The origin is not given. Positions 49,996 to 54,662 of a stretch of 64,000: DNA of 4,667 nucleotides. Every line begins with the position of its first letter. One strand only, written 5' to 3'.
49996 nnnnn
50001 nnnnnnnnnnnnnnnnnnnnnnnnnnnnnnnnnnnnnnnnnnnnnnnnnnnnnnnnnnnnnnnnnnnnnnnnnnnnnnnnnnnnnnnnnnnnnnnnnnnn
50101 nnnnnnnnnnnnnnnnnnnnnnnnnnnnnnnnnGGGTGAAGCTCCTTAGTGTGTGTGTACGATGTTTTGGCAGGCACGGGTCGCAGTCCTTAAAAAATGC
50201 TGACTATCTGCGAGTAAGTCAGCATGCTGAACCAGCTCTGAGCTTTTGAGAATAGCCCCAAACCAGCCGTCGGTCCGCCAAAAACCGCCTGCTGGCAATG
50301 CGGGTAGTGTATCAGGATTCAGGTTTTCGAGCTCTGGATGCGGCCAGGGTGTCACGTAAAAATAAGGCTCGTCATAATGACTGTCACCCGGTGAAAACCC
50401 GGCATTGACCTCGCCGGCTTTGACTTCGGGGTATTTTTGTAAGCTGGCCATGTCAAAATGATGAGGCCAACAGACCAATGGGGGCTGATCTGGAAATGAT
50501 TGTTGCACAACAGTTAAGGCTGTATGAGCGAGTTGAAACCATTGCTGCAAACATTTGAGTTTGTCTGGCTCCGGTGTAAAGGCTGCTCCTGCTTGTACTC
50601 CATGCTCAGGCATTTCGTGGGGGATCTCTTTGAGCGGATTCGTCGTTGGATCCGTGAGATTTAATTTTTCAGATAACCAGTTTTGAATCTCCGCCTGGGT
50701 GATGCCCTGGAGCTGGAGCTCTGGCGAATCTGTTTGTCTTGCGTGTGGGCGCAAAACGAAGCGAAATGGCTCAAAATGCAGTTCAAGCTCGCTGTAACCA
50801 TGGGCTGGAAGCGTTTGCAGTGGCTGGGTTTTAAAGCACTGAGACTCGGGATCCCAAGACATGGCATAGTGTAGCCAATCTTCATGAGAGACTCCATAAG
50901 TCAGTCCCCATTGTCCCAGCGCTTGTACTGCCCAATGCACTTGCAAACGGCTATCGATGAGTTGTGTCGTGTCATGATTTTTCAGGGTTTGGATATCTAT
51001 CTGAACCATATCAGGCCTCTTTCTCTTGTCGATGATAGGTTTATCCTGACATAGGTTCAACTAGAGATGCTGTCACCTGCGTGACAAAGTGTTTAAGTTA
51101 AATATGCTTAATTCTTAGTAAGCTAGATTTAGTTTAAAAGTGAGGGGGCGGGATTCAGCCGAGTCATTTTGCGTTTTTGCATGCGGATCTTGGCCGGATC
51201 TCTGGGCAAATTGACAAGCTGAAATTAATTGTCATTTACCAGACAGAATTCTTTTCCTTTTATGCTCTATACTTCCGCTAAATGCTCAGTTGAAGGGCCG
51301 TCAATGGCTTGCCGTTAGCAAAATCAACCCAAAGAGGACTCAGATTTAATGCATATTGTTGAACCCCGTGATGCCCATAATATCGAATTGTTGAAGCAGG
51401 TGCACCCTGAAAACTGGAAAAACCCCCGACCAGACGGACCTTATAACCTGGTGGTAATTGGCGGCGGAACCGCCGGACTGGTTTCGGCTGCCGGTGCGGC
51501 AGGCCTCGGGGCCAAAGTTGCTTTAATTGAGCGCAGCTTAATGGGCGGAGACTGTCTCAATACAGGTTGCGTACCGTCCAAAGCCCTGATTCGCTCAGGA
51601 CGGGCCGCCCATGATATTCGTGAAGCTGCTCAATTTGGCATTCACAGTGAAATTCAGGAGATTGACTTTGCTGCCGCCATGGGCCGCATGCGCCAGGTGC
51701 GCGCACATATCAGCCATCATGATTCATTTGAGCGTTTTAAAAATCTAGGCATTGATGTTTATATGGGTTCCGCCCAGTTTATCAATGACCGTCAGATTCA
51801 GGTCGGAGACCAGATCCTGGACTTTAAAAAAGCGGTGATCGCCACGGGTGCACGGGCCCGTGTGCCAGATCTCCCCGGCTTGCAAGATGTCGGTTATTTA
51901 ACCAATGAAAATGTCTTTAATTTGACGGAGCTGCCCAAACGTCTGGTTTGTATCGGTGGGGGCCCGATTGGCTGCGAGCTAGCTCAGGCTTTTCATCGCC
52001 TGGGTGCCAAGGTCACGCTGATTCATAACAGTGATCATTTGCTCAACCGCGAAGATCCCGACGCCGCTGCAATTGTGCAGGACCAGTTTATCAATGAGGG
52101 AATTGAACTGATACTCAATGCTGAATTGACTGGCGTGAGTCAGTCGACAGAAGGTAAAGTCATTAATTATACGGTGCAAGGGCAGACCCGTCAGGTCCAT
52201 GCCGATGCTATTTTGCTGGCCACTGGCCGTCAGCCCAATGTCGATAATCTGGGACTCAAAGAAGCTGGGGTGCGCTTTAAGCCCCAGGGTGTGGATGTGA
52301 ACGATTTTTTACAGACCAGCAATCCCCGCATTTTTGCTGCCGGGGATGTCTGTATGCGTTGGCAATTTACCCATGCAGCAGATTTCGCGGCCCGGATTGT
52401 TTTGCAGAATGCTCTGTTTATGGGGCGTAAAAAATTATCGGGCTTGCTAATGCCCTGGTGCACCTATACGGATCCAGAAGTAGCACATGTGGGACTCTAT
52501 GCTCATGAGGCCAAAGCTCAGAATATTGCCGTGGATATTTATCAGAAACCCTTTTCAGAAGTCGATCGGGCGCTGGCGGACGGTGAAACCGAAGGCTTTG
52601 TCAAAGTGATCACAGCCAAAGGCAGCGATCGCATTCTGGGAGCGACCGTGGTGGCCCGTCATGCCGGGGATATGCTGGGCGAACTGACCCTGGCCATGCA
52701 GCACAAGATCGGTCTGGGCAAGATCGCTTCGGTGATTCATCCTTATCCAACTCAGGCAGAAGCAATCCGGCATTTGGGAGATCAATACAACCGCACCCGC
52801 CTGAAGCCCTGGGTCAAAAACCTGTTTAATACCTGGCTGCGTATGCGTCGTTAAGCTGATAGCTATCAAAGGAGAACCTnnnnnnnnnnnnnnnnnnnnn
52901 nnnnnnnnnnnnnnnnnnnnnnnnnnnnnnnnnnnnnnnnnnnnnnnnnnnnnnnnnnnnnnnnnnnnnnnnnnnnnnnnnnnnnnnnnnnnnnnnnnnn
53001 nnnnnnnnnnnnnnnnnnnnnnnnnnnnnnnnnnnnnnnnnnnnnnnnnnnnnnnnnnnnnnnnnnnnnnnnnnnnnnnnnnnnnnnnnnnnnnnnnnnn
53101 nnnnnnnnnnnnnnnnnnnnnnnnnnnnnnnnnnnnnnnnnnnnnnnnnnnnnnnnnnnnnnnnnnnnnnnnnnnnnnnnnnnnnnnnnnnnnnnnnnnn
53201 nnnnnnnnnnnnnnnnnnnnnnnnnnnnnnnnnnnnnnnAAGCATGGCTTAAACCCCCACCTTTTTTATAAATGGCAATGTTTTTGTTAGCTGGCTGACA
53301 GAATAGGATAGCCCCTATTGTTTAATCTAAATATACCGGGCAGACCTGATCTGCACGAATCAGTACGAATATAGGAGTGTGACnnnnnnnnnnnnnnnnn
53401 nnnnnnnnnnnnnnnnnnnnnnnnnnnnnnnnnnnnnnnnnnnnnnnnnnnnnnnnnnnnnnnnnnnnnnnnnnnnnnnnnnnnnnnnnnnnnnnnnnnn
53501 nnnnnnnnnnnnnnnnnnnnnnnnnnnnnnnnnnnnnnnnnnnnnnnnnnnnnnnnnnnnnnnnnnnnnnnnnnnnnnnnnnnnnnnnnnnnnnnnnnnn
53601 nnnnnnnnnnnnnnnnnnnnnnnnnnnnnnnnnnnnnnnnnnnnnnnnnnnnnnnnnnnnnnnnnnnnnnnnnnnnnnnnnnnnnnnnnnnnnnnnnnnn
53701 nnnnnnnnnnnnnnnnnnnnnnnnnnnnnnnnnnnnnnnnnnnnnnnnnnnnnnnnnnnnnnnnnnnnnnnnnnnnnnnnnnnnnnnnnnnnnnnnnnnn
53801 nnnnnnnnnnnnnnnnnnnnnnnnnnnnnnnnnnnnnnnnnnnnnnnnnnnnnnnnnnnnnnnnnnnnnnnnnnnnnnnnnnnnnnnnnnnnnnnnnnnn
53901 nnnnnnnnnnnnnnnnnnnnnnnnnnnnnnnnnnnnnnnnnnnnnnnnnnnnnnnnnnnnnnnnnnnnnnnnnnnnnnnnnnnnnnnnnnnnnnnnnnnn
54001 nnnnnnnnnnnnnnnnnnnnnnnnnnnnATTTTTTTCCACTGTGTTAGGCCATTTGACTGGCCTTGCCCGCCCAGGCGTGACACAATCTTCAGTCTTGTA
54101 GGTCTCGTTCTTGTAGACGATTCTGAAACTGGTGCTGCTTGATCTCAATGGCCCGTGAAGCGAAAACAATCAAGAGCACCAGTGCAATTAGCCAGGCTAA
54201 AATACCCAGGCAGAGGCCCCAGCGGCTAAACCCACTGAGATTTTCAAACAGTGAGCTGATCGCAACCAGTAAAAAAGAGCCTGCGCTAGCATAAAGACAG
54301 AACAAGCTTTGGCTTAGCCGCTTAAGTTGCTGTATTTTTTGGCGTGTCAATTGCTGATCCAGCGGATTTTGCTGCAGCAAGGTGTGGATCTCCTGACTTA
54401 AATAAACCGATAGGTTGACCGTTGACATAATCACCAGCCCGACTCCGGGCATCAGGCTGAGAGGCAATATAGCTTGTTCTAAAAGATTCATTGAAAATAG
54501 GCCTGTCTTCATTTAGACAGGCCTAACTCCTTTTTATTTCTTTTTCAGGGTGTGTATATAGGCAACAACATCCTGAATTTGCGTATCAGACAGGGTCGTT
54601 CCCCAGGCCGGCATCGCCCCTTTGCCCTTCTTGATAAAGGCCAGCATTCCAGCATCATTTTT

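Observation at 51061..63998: Six TGTCA-N6-TGACA dyads, all intergenic, in a ~13-kb redox island with a Crp/Fnr regulator: a candidate undescribed regulon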

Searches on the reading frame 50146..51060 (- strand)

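Call 6: search_protein_families(library=pfam, proteins=[window:50146-51060:-])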
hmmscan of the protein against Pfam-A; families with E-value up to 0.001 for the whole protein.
window:50146-51060:- (304 aa): 1 family
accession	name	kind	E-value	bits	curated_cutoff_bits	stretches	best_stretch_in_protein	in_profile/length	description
PF19459.4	DUF5996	-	7.2e-08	32.3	25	0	218-297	209-283/296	Family of unknown function (DUF5996)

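Call 24: search_protein_families(library=ncbifam, proteins=[window:50146-51060:-], max_evalue=0.001)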
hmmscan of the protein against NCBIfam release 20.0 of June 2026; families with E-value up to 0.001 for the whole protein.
window:50146-51060:- (304 aa): 0 families

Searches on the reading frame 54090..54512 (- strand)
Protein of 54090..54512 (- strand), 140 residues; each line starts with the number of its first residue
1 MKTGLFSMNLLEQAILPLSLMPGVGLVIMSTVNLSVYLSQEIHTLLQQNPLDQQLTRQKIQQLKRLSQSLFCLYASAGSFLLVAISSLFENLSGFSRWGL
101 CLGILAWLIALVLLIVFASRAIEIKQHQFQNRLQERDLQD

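Call 6: search_protein_families(library=pfam, proteins=[window:54090-54512:-])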
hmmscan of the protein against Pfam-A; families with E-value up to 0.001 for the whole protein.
window:54090-54512:- (140 aa): 0 families

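Call 24: search_protein_families(library=ncbifam, proteins=[window:54090-54512:-], max_evalue=0.001)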
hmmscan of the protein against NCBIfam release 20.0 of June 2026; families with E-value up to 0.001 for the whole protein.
window:54090-54512:- (140 aa): 0 families

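Call 49: search_protein_families(library=pfam, proteins=[window:54090-54512:-], max_evalue=1)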
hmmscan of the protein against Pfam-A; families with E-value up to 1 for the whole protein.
window:54090-54512:- (140 aa): 7 families
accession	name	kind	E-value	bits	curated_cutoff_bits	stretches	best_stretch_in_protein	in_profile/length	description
PF11026.13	DUF2721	-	0.0034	17.7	28.3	1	15-116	2-118/129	Protein of unknown function (DUF2721)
PF22431.2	COG2p_C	-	0.0093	16.9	27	1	28-72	47-91/139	COG2p C-terminal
PF06687.17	SUR7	-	0.013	15.6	29.6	1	55-119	94-158/201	SUR7/PalI family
PF20871.2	KCTD1-15_CTD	-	0.025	15.1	27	1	20-79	27-83/97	BTB/POZ domain-containing protein KCTD1/15, C-terminal domain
PF06480.20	FtsH_ext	-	0.071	13.8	25.5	1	104-137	2-42/103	FtsH Extracellular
PF04341.17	DUF485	-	0.14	12.6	28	1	53-121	7-75/88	Protein of unknown function, DUF485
PF13239.11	2TM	-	0.59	10.7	24.8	1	57-125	4-67/79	2TM domain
